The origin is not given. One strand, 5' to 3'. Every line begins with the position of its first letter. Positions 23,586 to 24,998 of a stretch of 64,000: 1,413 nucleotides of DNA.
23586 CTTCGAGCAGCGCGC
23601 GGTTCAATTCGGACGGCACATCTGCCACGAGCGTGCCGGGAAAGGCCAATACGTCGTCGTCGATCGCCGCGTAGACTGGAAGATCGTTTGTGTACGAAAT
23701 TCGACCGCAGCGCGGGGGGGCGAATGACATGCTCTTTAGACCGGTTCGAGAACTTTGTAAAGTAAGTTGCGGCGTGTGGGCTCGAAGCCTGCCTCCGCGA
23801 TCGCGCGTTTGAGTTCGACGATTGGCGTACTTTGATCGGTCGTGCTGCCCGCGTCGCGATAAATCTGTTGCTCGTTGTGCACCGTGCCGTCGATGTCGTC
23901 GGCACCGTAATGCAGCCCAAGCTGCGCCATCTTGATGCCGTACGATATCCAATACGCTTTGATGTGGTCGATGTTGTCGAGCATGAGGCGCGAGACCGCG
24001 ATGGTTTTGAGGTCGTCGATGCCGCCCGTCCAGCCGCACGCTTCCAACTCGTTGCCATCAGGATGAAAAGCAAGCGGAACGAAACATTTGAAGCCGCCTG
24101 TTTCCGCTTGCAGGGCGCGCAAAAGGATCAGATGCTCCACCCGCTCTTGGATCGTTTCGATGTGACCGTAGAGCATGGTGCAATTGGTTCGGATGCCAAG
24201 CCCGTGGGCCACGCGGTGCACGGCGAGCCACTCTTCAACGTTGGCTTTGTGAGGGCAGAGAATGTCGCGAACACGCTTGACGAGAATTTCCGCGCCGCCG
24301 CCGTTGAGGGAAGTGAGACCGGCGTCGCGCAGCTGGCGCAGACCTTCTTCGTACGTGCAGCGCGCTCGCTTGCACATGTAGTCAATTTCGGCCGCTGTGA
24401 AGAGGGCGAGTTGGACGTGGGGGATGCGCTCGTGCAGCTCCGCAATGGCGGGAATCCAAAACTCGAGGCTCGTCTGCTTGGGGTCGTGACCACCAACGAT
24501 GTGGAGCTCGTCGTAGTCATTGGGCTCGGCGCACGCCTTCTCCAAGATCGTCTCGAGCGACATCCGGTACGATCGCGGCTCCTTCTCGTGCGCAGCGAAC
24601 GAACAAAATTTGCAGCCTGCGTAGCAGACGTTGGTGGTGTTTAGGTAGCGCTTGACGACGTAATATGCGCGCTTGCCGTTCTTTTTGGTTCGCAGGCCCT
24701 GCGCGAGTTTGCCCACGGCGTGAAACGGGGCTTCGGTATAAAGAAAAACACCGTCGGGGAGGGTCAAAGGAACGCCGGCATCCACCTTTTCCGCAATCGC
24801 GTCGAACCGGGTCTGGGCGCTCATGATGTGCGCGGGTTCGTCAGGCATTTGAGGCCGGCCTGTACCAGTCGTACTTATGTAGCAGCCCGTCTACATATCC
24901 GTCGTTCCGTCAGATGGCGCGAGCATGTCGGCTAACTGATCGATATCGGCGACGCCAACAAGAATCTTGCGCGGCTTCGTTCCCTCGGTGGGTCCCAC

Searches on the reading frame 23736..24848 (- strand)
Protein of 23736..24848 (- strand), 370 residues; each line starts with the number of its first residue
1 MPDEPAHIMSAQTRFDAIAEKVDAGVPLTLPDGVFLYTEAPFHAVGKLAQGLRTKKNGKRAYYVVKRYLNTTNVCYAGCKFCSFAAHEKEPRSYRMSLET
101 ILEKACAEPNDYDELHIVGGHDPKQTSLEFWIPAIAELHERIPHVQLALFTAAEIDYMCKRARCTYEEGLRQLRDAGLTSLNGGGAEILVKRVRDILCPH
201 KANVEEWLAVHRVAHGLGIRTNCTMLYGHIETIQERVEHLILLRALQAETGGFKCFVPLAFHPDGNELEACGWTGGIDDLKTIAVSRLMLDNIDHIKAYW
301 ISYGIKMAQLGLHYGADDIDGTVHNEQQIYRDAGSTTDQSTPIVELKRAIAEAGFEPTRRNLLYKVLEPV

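Call 24: search_protein_families(library=pfam, proteins=[window:23736-24848:-], max_evalue=0.00001)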
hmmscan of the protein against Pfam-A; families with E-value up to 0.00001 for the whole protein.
window:23736-24848:- (370 aa): 2 families
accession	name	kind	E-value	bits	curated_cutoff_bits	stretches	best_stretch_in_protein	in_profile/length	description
PF19288.4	CofH_C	-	1.8e-17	63.8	27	1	252-367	3-119/125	CofH/MqnC C-terminal region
PF04055.27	Radical_SAM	-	1.1e-15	58.7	29.5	1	70-240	2-163/166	Radical SAM superfamily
